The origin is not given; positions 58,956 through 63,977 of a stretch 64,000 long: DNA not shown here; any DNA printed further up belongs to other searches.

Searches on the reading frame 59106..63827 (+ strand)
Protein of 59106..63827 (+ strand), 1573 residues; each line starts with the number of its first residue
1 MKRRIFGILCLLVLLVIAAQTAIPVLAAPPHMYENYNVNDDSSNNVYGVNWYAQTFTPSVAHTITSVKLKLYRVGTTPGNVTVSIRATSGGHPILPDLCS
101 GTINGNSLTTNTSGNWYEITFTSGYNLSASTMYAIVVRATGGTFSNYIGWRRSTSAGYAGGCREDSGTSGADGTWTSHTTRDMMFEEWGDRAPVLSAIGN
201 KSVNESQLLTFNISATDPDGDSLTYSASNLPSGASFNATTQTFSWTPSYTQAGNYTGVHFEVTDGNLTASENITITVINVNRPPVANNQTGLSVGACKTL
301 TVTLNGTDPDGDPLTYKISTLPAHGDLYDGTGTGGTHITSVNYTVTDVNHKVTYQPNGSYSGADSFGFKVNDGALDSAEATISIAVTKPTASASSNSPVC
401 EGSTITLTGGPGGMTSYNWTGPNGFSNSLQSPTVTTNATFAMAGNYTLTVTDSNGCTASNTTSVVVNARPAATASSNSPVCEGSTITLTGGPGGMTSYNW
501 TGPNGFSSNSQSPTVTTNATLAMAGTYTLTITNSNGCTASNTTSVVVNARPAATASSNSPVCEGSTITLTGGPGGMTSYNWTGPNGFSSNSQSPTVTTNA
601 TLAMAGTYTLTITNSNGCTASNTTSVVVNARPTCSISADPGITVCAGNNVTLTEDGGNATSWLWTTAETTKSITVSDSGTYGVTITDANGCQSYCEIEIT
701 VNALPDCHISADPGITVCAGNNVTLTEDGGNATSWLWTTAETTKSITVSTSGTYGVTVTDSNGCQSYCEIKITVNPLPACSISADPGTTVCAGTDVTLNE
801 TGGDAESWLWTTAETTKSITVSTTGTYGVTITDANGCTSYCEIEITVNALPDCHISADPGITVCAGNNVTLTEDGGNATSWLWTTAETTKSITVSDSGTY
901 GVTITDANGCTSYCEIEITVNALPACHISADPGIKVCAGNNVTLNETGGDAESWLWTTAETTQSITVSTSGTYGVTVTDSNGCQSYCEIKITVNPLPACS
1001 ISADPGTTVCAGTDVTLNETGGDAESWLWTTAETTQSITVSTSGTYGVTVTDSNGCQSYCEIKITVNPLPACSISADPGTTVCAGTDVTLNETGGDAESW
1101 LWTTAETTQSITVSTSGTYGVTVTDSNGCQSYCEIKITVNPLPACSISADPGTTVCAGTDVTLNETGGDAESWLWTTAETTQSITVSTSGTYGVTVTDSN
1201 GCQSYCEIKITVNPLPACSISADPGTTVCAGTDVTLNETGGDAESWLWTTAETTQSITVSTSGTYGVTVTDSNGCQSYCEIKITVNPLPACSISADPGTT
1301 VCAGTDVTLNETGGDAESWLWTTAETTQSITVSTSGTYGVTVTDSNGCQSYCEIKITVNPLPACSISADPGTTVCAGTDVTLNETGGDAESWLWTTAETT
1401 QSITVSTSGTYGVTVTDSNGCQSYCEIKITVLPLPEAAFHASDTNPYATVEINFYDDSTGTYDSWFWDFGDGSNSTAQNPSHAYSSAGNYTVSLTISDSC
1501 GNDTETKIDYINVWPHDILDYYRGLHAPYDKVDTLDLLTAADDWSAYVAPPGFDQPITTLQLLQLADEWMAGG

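Call 67: search_protein_families(library=pfam, proteins=[window:59106-63827:+], max_evalue=0.000001)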
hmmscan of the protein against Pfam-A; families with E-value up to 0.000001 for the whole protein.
window:59106-63827:+ (1573 aa): 12 families
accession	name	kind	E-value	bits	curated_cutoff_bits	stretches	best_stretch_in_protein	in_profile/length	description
PF00801.26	PKD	-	2.5e-30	104.7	23.5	1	1453-1506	24-75/80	PKD domain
PF18911.6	PKD_4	-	2.2e-26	92.1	27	1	1434-1513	5-85/85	PKD domain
PF13895.12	Ig_2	-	3.9e-26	91.5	27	0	473-547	5-79/79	Immunoglobulin domain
PF06832.18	BiPBP_C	-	6.4e-17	61.7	26.8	0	441-459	69-87/90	Penicillin-Binding Protein C-terminus Family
PF17963.7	Big_9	-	4.8e-16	59.8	23.6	2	281-384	1-88/89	Bacterial Ig domain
PF05345.18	He_PIG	-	1.7e-14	54.5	24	1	192-277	1-95/96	Putative Ig domain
PF22352.2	K319L-like_PKD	-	6.4e-14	52.2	27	0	396-466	4-84/84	K319L-like, PKD domain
PF16184.11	Cadherin_3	-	1.1e-09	38.6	25.5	1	284-385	1-105/106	Cadherin-like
PF19081.6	Ig_7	-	2.9e-09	37.5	27.3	0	470-551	1-84/84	Ig-like domain CHU_C associated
PF01537.23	Herpes_glycop_D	-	2.3e-08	35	21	0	839-904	41-105/118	Herpesvirus glycoprotein D/GG/GX domain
PF17803.7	Cadherin_4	-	5.2e-08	33.7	25.1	1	272-328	2-62/71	Bacterial cadherin-like domain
PF24312.1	Ig-like_POM152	-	1.4e-07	32.2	27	0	952-984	48-80/89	Nucleoporin POM152, Ig-like domain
